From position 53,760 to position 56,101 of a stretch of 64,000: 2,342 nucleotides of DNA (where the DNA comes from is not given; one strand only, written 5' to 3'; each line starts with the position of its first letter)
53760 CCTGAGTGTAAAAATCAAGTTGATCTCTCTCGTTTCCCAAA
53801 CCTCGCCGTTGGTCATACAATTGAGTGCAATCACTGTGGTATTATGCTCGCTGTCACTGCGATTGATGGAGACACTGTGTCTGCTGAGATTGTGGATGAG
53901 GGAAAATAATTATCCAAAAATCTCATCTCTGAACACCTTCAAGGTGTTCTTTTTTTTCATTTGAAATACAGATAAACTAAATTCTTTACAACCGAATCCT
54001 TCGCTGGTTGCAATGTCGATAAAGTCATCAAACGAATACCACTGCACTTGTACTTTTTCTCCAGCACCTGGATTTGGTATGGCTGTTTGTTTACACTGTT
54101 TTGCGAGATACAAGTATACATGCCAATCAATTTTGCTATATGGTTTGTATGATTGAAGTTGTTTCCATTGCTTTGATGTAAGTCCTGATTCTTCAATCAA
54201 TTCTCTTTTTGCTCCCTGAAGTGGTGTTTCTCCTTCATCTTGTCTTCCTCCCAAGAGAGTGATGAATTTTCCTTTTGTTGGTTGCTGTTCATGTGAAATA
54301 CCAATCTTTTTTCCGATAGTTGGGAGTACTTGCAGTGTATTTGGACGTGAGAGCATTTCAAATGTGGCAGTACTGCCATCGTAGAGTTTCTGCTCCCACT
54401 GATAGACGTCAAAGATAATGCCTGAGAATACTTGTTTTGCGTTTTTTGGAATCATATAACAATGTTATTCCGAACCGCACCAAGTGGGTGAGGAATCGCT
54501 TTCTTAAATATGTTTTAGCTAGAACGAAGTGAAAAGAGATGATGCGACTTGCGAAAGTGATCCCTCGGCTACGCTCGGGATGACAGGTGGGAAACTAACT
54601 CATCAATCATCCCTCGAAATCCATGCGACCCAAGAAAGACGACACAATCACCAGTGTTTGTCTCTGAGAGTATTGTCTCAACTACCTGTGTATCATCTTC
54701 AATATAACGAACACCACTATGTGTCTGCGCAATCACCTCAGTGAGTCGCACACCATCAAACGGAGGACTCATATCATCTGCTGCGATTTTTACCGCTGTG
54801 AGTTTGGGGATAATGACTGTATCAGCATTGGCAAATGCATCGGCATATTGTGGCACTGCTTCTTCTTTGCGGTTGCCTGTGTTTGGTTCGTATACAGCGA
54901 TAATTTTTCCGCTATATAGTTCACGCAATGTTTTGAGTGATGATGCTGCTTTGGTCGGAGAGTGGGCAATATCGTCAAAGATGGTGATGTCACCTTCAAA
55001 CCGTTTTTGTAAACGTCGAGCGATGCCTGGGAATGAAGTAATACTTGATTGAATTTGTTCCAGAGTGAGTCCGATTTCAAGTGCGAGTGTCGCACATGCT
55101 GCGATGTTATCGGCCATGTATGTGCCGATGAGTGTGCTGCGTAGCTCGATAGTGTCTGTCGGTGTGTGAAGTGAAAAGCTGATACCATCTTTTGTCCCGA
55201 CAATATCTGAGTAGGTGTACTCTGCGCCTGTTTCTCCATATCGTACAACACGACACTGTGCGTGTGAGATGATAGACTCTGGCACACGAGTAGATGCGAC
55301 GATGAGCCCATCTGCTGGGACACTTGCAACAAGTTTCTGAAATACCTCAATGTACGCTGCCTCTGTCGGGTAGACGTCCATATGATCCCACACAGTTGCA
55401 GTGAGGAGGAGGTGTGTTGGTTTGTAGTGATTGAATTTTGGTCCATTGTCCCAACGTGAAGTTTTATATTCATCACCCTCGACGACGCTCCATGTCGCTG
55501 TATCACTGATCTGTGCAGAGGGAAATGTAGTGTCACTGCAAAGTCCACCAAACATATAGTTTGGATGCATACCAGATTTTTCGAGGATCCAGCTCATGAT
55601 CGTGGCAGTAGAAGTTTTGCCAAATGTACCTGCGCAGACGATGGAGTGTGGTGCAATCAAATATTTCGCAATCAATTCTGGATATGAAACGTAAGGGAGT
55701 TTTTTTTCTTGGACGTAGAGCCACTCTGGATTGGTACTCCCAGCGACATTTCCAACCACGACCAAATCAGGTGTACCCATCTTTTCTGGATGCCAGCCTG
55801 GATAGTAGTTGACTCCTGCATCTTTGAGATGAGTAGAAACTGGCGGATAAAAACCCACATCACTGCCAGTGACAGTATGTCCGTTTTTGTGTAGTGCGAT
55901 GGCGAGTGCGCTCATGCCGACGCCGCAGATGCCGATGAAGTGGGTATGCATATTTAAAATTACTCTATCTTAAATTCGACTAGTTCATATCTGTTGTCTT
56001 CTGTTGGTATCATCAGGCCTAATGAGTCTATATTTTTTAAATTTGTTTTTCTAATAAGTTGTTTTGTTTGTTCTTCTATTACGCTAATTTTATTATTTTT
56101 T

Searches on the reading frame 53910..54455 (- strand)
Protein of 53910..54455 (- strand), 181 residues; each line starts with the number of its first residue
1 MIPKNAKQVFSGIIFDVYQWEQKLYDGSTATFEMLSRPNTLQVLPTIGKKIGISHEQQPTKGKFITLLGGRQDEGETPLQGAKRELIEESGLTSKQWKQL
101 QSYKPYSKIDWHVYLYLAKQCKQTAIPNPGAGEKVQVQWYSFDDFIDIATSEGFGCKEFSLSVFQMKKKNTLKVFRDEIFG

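Call 41: find_encoding_contigs(protein=window:53910-54455:-, flank=3000, max_places=10)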
Protein window:53910-54455:- (181 aa): 10 contigs read that carry it; 1 place shown.
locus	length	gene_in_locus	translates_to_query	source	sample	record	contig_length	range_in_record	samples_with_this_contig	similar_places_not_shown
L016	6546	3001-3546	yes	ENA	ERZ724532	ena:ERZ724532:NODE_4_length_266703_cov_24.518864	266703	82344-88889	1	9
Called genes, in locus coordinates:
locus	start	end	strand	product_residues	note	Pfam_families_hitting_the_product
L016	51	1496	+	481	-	-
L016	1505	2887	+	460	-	PF01225:Mur_ligase, PF08245:Mur_ligase_M, PF02875:Mur_ligase_C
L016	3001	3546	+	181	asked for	PF00293:NUDIX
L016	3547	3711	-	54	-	PF21344:Zn_ribbon_LysW (weak)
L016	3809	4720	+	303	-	PF00291:PALP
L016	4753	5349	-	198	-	-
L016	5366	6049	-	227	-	PF05148:Methyltransf_8 (weak), PF13489:Methyltransf_23, PF07021:MetW (weak), PF13847:Methyltransf_31, PF08241:Methyltransf_11, PF08242:Methyltransf_12, PF13649:Methyltransf_25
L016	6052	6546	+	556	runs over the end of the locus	PF04055:Radical_SAM, PF16199:Radical_SAM_C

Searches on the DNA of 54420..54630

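Call 35: search_rna_families(source=window, start=54420, end=54630, threshold=evalue, max_evalue=10, show_alignments=3)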
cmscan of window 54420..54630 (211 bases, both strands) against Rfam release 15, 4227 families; matches with E-value up to 10: 2.
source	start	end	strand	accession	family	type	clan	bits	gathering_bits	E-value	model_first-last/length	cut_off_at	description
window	54577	54613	-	RF00133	SNORD33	Gene; snRNA; snoRNA; CD-box;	CL00054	17.8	44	0.99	1-85/85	no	Small nucleolar RNA Z195/SNORD33/SNORD32 family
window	54575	54608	-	RF02308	TtnuCD34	Gene; snRNA; snoRNA; CD-box;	-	12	80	8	37-64/64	no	Tetrahymena snoRNA TtnuCD34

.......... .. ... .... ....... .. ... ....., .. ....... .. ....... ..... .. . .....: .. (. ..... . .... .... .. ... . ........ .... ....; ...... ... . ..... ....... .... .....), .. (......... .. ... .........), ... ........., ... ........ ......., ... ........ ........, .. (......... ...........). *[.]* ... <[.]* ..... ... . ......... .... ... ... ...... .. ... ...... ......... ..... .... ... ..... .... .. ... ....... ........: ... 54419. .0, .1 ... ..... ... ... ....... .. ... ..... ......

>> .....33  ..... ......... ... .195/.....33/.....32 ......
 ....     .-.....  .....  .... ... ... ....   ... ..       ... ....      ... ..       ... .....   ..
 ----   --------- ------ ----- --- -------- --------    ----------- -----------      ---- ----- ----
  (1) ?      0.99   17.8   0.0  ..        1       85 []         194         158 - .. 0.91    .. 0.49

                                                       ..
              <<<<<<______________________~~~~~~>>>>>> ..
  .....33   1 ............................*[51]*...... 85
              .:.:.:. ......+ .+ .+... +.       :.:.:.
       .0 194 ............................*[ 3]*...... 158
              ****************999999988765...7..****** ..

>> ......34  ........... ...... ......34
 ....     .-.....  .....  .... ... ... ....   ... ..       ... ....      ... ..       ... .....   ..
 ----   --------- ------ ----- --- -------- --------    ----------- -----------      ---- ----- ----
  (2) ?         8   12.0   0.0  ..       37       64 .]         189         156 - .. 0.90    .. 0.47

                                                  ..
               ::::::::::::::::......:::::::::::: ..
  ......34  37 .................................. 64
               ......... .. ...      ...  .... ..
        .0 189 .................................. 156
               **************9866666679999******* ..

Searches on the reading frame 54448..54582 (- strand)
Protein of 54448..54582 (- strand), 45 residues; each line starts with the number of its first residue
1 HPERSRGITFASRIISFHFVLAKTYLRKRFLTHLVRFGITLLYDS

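Call 112: find_homologous_proteins(query=A5, max_evalue=10)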
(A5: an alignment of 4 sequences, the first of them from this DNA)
Query A5 (4 sequences): 32 candidates shared short words with the query, none scored E <= 10.

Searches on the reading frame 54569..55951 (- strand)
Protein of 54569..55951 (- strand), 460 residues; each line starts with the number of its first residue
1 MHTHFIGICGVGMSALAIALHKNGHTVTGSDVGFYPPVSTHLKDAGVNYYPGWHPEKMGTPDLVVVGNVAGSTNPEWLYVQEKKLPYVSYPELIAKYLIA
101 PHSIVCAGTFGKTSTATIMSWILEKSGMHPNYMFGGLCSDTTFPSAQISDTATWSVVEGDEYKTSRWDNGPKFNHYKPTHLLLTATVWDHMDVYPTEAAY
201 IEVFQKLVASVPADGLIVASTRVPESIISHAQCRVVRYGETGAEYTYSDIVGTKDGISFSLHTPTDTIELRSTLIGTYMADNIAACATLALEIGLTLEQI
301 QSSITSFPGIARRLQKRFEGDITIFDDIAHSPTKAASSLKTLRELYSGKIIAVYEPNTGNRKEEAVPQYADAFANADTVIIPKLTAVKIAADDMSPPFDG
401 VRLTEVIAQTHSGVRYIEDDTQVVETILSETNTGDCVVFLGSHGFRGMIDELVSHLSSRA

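Call 37: find_encoding_contigs(protein=window:54569-55951:-, flank=10000, max_places=10)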
Protein window:54569-55951:- (460 aa): 11 contigs read that carry it; 2 places shown.
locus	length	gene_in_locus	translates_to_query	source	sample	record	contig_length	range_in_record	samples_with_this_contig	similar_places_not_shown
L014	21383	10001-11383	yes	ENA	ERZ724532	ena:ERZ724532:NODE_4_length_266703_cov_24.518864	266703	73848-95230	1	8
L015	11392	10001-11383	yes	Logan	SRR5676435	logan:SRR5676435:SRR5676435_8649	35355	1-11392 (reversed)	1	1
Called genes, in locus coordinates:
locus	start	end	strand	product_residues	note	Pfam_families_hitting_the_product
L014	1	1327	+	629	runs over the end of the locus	PF13597:NRDD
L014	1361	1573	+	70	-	PF13597:NRDD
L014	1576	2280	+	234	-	PF04055:Radical_SAM, PF13353:Fer4_12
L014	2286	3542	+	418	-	PF07731:Cu-oxidase_2 (weak), PF07732:Cu-oxidase_3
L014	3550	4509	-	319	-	PF01565:FAD_binding_4, PF02873:MurB_C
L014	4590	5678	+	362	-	PF02655:ATP-grasp_3 (weak)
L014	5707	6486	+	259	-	-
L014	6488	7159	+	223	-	-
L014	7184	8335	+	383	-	PF00953:Glycos_transf_4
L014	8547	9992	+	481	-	-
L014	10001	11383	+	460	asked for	PF01225:Mur_ligase, PF08245:Mur_ligase_M, PF02875:Mur_ligase_C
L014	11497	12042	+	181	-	PF00293:NUDIX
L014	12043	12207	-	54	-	PF21344:Zn_ribbon_LysW (weak)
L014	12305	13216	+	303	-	PF00291:PALP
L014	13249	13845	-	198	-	-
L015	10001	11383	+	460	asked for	PF01225:Mur_ligase, PF08245:Mur_ligase_M, PF02875:Mur_ligase_C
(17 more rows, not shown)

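Call 42: find_homologous_proteins(query=window:54569-55951:-, max_evalue=1e-60)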
Query window:54569-55951:- (460 aa): 1860 proteins with E <= 1e-60 among 8000 candidates; the best 120 are listed.
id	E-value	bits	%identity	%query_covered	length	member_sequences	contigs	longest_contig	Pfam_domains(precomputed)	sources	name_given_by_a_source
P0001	0.0e+0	1053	100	100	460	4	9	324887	PF02875.27,PF08245.19,PF01225.31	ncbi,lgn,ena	-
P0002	1.0e-271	920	86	98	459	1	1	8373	PF02875.27,PF08245.19,PF01225.31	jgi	jgi:UDP-N-acetylmuramate: L-alanyl-gamma-D-glutamyl-meso-diaminopimelate ligase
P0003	1.1e-265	900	83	99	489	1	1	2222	PF02875.27,PF08245.19,PF01225.31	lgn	-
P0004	6.5e-181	620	61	98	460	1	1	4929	PF02875.27,PF08245.19,PF01225.31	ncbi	-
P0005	1.5e-180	619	59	98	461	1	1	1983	PF02875.27,PF08245.19,PF01225.31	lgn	-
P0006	5.9e-180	617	58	99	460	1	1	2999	PF02875.27,PF08245.19,PF01225.31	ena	-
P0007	7.3e-177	607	59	98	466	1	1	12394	PF02875.27,PF08245.19,PF01225.31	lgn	-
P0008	1.4e-176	606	57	99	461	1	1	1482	PF02875.27,PF08245.19,PF01225.31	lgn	-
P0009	2.1e-176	605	59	99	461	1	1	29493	PF02875.27,PF08245.19,PF01225.31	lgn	-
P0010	3.3e-176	605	58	99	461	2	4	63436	PF02875.27,PF08245.19,PF01225.31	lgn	-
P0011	7.4e-176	604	58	99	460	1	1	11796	PF02875.27,PF08245.19,PF01225.31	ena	-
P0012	2.0e-175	602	57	99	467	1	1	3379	PF02875.27,PF08245.19,PF01225.31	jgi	-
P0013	3.0e-175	602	56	99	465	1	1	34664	PF02875.27,PF08245.19,PF01225.31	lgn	-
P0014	3.4e-175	601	59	99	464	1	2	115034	PF02875.27,PF08245.19,PF01225.31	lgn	-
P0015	3.6e-175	601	58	99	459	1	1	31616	PF02875.27,PF08245.19,PF01225.31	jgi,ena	-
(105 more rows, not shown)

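Call 43: list_cluster_members(proteins=[P0001])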
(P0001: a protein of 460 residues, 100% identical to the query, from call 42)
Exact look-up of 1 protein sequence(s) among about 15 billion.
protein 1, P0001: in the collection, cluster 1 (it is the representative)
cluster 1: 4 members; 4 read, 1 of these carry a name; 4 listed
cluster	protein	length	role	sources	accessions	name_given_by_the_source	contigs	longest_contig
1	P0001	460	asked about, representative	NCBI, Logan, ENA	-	-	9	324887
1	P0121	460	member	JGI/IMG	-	UDP-N-acetylmuramate: L-alanyl-gamma-D-glutamyl-meso-diaminopimelate ligase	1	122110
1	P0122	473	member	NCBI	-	-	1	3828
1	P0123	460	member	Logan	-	-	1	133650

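Call 44: find_encoding_contigs(protein=P0002, flank=10000)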
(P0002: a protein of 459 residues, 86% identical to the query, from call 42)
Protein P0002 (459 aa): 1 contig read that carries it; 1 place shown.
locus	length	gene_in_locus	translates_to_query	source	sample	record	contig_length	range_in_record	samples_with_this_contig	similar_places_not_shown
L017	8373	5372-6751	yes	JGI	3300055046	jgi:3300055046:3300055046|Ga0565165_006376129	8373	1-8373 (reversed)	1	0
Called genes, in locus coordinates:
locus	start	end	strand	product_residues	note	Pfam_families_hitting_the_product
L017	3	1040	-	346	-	?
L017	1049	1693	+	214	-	-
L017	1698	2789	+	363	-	PF02655:ATP-grasp_3 (weak)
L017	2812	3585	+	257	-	-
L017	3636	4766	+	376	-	PF00953:Glycos_transf_4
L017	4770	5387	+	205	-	PF04377:ATE_C (weak)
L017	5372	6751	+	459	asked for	PF01225:Mur_ligase, PF08245:Mur_ligase_M, PF02875:Mur_ligase_C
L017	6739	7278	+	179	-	-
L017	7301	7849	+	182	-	PF00293:NUDIX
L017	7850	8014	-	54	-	-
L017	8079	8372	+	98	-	?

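Call 45: find_encoding_contigs(protein=P0122, flank=10000)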
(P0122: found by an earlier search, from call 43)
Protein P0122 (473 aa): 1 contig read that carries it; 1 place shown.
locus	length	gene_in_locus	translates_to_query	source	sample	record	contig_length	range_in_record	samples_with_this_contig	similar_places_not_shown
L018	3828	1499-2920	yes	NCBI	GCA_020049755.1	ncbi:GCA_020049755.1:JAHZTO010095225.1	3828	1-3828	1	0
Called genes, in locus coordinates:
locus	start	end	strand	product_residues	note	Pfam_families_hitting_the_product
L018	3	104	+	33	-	?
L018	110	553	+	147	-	PF00293:NUDIX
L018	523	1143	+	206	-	-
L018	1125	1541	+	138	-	-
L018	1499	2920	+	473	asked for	PF01225:Mur_ligase, PF08245:Mur_ligase_M, PF02875:Mur_ligase_C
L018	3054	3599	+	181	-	PF00293:NUDIX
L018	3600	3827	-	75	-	?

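Call 46: find_encoding_contigs(protein=P0123, flank=10000)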
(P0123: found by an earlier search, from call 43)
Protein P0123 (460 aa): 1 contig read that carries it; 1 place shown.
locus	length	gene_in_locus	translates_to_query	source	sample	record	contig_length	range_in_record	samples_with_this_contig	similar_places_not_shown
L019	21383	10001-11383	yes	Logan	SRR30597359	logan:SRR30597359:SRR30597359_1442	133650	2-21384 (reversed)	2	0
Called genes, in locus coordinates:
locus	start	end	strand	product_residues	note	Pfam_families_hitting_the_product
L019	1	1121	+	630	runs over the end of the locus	PF13597:NRDD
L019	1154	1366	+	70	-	PF13597:NRDD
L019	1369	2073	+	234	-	PF04055:Radical_SAM, PF13353:Fer4_12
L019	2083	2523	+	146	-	-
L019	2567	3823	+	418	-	PF07731:Cu-oxidase_2 (weak), PF07732:Cu-oxidase_3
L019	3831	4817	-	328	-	PF01565:FAD_binding_4, PF02873:MurB_C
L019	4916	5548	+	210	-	-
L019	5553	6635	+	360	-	PF02655:ATP-grasp_3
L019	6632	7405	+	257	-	-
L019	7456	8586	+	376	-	PF00953:Glycos_transf_4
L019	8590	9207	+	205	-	-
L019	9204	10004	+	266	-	-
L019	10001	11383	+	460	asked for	PF01225:Mur_ligase, PF08245:Mur_ligase_M, PF02875:Mur_ligase_C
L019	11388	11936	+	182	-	PF00293:NUDIX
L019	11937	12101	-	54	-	-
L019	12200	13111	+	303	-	PF00291:PALP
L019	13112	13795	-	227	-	PF05148:Methyltransf_8 (weak), PF13489:Methyltransf_23, PF07021:MetW (weak), PF13847:Methyltransf_31, PF08241:Methyltransf_11, PF08242:Methyltransf_12, PF13649:Methyltransf_25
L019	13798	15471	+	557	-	PF04055:Radical_SAM, PF16199:Radical_SAM_C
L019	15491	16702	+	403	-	PF03816:LytR_cpsA_psr (faint)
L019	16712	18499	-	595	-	PF00664:ABC_membrane, PF00005:ABC_tran, PF13304:AAA_21 (faint)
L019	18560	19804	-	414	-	PF05496:RuvB_N, PF13604:AAA_30 (faint), PF00004:AAA, PF07728:AAA_5 (faint), PF16193:AAA_assoc_2, PF12002:MgsA_C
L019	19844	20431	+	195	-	PF00293:NUDIX, PF04024:PspC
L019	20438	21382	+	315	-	?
